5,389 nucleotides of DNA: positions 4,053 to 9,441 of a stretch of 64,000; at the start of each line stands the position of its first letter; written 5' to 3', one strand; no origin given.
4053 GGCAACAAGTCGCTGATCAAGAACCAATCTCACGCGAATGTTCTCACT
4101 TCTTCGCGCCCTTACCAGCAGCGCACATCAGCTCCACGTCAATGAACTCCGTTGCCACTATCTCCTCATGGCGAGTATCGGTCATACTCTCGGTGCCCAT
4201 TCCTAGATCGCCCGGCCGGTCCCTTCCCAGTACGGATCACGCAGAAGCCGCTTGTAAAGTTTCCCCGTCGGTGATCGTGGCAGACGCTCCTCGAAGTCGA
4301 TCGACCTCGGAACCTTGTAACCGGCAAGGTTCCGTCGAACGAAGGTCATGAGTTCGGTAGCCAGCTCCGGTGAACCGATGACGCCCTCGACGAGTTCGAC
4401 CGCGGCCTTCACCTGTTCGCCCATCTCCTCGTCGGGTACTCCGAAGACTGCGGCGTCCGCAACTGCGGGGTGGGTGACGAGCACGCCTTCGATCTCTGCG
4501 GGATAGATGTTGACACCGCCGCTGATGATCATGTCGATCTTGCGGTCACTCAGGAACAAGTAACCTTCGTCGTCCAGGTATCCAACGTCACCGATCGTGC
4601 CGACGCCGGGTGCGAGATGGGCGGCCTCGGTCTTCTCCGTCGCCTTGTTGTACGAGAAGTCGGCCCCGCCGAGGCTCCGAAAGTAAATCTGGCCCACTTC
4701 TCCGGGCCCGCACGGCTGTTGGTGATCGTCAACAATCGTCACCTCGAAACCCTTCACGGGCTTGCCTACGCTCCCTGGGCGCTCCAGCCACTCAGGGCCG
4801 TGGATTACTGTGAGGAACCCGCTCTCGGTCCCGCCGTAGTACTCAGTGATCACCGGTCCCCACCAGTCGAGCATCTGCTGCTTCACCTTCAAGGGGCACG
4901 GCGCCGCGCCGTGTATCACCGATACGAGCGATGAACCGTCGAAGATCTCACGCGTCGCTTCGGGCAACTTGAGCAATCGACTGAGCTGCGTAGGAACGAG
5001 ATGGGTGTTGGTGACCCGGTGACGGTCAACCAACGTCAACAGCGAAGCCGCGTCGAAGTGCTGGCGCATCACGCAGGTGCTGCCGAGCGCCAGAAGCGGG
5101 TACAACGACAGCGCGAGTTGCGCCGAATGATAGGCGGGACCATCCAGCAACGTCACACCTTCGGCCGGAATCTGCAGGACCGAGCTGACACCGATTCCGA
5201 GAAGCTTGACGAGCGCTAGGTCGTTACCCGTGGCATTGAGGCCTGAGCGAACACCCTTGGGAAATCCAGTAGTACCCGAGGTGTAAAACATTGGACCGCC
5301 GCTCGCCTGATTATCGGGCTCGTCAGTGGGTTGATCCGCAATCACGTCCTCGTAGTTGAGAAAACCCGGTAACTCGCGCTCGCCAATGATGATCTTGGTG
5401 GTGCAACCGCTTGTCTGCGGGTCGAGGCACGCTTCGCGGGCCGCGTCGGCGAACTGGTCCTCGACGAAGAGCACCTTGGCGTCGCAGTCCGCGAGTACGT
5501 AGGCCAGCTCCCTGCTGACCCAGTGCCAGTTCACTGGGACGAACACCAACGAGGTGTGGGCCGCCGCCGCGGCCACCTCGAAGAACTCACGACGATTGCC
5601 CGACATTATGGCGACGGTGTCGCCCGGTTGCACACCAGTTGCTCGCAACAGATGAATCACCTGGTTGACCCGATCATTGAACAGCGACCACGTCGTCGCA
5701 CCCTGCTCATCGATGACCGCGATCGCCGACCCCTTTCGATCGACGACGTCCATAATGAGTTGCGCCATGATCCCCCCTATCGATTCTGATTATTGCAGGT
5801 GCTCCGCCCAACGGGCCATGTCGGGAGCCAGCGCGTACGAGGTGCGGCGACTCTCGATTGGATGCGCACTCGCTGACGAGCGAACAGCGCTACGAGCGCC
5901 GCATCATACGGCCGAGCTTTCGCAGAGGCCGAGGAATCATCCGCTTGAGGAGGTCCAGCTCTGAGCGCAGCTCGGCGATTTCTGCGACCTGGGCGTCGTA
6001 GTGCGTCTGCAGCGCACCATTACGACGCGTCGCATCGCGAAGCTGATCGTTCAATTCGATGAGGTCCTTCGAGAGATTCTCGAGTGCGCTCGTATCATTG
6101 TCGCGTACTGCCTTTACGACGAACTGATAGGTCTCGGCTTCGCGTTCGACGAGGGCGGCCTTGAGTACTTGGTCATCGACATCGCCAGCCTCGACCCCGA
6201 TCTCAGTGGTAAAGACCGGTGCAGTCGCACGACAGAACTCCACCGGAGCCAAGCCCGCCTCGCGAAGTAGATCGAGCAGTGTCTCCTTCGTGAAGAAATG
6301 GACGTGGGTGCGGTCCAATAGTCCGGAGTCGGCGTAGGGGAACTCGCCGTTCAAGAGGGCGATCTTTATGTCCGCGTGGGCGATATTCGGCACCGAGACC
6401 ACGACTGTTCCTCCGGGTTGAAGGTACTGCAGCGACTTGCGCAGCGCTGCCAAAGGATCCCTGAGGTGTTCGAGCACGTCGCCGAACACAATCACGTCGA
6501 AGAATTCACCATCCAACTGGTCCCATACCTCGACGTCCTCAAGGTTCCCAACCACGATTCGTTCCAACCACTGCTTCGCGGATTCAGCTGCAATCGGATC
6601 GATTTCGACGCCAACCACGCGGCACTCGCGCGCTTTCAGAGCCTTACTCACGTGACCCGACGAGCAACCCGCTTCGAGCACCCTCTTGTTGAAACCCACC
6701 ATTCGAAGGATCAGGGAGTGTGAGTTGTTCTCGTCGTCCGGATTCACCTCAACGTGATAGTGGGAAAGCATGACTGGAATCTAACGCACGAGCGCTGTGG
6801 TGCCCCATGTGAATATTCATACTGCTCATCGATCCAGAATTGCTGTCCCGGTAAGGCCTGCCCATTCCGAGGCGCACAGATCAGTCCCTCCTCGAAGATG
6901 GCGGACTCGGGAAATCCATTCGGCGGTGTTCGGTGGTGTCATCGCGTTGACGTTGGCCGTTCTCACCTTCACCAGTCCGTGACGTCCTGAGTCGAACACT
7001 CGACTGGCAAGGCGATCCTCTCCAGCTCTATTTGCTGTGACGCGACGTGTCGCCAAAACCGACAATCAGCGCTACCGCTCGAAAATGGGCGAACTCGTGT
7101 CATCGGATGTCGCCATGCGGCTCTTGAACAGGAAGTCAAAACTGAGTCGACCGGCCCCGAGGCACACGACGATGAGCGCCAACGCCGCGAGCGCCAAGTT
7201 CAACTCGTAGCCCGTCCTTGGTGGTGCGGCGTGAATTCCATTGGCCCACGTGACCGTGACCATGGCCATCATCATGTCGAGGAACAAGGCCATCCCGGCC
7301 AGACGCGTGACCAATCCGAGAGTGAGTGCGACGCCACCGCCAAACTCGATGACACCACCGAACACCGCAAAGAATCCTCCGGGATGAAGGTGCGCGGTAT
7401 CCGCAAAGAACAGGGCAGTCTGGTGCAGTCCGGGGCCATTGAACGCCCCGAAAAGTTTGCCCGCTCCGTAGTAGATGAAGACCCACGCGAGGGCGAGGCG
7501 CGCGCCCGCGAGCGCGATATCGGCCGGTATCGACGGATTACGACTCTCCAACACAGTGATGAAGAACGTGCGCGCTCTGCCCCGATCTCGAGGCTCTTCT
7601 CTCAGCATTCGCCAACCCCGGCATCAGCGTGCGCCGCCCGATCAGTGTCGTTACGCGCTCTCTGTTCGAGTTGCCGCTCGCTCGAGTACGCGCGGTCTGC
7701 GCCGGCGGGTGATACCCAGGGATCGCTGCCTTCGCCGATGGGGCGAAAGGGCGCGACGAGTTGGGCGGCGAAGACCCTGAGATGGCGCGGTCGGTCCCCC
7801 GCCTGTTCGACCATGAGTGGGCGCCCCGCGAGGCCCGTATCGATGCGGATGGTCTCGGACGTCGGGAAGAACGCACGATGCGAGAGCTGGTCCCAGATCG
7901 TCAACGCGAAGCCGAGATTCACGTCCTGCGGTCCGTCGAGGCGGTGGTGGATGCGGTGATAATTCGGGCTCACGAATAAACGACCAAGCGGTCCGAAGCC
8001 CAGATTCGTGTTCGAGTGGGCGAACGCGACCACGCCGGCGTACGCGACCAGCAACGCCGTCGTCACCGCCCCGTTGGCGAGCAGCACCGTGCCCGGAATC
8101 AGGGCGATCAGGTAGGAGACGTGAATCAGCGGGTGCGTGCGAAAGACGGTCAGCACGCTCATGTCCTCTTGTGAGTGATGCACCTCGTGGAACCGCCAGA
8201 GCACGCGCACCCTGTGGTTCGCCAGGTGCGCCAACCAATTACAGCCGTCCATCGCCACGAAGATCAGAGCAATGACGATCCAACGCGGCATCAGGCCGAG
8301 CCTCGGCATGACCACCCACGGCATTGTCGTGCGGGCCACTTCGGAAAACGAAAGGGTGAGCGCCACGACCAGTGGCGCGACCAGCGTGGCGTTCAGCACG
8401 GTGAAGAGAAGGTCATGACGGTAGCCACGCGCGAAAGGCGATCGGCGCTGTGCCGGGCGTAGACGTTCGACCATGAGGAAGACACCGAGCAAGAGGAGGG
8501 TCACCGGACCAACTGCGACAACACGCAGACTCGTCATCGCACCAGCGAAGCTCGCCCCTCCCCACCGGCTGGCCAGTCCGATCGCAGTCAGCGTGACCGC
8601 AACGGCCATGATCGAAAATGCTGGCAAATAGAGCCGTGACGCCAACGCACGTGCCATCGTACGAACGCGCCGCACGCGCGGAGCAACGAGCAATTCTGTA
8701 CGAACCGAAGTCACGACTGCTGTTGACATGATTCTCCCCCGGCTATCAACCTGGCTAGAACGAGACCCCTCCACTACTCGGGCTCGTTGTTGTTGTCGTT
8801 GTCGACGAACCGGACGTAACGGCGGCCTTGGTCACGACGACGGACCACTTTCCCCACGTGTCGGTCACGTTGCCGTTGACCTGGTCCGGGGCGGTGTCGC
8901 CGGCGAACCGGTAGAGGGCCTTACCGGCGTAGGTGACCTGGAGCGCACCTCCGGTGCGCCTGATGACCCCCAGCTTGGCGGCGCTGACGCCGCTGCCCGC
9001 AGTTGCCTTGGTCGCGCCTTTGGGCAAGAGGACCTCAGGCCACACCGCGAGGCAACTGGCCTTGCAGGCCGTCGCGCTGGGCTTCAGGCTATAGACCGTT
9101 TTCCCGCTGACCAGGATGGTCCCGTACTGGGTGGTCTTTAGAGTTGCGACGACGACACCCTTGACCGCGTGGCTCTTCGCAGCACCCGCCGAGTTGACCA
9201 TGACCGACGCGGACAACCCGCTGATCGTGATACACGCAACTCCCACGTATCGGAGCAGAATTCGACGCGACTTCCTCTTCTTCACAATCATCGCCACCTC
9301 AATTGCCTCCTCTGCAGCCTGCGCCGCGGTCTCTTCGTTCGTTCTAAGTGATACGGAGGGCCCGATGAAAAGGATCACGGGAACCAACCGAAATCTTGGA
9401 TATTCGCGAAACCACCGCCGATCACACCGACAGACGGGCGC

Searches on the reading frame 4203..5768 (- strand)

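Call 76: search_protein_families(library=pfam, max_evalue=0.01, proteins=[window:4203-5768:-])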
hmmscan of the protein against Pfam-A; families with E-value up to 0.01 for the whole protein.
window:4203-5768:- (521 aa): 2 families
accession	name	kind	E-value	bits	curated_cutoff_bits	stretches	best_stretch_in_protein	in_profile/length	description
PF00501.34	AMP-binding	-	1.1e-64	219.1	29.9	1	9-365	5-376/384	AMP-binding enzyme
PF13193.12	AMP-binding_C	-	1.5e-18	67.9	24.5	1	425-503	1-76/76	AMP-binding enzyme C-terminal domain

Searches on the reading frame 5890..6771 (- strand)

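Call 6: search_protein_families(library=pfam, proteins=[window:5890-6771:-])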
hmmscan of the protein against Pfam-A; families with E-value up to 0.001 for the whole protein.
window:5890-6771:- (293 aa): 7 families
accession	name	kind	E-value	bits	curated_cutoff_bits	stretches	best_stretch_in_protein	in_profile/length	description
PF13489.12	Methyltransf_23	-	5.2e-25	88.5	27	1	28-177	23-162/164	Methyltransferase domain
PF08241.18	Methyltransf_11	-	1.3e-14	55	21.2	1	32-125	1-95/95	Methyltransferase domain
PF08242.18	Methyltransf_12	-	2.3e-14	54.3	30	1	32-122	1-97/98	Methyltransferase domain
PF13847.12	Methyltransf_31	-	2.1e-11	44.1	27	1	28-136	4-119/145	Methyltransferase domain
PF13649.12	Methyltransf_25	-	5.7e-11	43.4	27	1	31-121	1-97/97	Methyltransferase domain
PF07021.18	MetW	-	6.7e-09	36.1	21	1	17-170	3-156/193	Methionine biosynthesis protein MetW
PF01209.24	Ubie_methyltran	-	0.00091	19.1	20.1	0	51-125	74-151/233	ubiE/COQ5 methyltransferase family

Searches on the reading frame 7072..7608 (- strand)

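Call 6: search_protein_families(library=pfam, proteins=[window:7072-7608:-])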
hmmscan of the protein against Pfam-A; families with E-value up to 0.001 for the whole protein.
window:7072-7608:- (178 aa): 2 families
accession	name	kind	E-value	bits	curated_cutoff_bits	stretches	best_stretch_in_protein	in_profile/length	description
PF07681.17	DoxX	-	5.6e-16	59.4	23.6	1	33-121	2-85/85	DoxX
PF04173.18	DoxD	-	5.4e-05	23.6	22.7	1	83-167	70-150/167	TQO small subunit DoxD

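Call 7: search_protein_families(library=ncbifam, proteins=[window:7072-7608:-])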
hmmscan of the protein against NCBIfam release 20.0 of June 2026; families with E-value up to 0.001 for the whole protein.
window:7072-7608:- (178 aa): 1 family
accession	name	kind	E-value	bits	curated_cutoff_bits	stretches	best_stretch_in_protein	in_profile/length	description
NF050144.1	matur_HvfX_fam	equivalog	7.6e-11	42.5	80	1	31-127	2-95/165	HvfX family Cu-binding RiPP maturation protein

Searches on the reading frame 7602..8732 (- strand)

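Call 6: search_protein_families(library=pfam, proteins=[window:7602-8732:-])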
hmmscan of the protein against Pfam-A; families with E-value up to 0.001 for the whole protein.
window:7602-8732:- (376 aa): 1 family
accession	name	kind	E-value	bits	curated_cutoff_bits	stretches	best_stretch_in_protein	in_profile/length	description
PF04116.19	FA_hydroxylase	-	3.6e-22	79.6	31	1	155-283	2-129/132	Fatty acid hydroxylase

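Call 7: search_protein_families(library=ncbifam, proteins=[window:7602-8732:-])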
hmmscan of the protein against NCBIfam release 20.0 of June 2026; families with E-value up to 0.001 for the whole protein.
window:7602-8732:- (376 aa): 1 family
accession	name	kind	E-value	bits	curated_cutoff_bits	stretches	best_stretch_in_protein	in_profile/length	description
NF052566.1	OrLpdHdlsOlsERhiz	equivalog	1.1e-15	57.7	475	1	71-304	32-270/293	ornithine lipid hydroxylase OlsE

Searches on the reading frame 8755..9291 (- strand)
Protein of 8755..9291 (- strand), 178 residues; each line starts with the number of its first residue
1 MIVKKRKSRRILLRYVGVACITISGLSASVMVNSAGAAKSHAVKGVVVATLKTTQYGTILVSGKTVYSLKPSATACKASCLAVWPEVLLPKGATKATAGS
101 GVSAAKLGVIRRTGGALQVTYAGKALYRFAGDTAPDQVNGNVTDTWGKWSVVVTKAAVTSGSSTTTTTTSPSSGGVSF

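Call 6: search_protein_families(library=pfam, proteins=[window:8755-9291:-])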
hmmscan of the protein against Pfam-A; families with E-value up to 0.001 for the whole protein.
window:8755-9291:- (178 aa): 1 family
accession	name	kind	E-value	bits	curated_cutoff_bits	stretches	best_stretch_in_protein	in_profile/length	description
PF03640.20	Lipoprotein_15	-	4.1e-11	42.6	24.4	1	109-152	2-46/47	Secreted repeat of unknown function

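Call 7: search_protein_families(library=ncbifam, proteins=[window:8755-9291:-])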
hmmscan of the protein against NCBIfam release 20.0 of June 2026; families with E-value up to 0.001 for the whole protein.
window:8755-9291:- (178 aa): 1 family
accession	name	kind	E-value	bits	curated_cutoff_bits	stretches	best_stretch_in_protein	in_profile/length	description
NF040526.1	SCO0930_lipo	equivalog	6.3e-15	55.2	275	1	34-159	59-188/311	SCO0930 family lipoprotein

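Call 42: search_solved_structures(query=window:8755-9291:-, max_evalue=1)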
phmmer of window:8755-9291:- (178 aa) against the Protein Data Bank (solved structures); distinct sequences matched with E-value up to 1: 1.
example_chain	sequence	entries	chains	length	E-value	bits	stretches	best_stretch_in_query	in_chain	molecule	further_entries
3go1_H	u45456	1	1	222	0.15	15.1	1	119-174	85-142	Fab 268-D, heavy chain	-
